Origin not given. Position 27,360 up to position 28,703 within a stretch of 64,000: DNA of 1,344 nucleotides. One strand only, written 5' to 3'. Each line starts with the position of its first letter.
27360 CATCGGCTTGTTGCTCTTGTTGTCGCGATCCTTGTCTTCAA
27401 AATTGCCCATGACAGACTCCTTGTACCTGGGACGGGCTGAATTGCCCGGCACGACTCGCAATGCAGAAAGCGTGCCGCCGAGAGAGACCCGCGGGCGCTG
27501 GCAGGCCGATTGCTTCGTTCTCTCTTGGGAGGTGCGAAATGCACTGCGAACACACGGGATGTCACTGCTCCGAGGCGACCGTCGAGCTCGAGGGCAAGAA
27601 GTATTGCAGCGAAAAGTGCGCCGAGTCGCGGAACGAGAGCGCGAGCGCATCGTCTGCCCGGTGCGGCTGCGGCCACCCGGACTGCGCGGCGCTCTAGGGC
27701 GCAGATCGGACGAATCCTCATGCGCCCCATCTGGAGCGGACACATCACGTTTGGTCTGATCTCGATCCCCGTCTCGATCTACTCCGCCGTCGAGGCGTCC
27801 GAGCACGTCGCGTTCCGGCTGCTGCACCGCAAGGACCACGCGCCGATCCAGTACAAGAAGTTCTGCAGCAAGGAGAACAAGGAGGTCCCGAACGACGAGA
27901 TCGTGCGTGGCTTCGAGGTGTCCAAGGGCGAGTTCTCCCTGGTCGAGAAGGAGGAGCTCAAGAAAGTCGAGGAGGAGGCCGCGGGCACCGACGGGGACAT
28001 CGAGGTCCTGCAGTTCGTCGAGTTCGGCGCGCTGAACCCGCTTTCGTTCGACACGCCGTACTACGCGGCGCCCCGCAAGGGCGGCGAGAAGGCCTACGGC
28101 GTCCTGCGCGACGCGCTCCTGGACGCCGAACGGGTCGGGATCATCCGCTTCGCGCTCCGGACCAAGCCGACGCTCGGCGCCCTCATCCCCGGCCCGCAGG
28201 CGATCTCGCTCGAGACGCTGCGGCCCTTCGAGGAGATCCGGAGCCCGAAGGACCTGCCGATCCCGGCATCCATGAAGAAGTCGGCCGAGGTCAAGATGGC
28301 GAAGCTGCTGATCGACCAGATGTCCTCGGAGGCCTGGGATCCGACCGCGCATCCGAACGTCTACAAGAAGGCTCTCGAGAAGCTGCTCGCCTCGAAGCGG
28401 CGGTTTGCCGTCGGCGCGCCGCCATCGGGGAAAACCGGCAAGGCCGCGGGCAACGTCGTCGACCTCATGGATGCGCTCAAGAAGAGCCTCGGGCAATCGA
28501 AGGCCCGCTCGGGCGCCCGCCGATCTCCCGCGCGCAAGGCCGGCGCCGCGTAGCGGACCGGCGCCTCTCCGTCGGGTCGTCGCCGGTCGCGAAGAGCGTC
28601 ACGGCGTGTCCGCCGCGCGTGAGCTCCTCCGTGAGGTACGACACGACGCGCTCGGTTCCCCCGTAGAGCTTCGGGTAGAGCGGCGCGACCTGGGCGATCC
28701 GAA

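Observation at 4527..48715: At least 18 correctly oriented sigma-54 (-24/-12) promoter matches sit in front of stress, envelope and signalling genes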

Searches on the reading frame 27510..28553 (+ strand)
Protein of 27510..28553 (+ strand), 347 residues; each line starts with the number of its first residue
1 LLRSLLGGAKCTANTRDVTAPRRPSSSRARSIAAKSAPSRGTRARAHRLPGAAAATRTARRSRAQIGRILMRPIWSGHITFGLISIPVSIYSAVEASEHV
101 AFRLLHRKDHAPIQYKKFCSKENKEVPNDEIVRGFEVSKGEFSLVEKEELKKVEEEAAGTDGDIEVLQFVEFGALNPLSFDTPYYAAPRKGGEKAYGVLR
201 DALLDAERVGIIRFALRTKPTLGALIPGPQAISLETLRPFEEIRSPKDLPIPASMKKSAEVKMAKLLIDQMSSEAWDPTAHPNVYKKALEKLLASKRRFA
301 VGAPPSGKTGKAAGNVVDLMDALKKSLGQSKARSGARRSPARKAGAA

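Call 16: search_protein_families(library=pfam, proteins=[window:27510-28553:+], max_evalue=0.01)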
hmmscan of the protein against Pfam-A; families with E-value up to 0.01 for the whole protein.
window:27510-28553:+ (347 aa): 1 family
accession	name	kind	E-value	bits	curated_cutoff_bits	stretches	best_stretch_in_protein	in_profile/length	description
PF02735.22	Ku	-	1.3e-37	130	25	1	81-258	2-185/190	Ku70/Ku80 beta-barrel domain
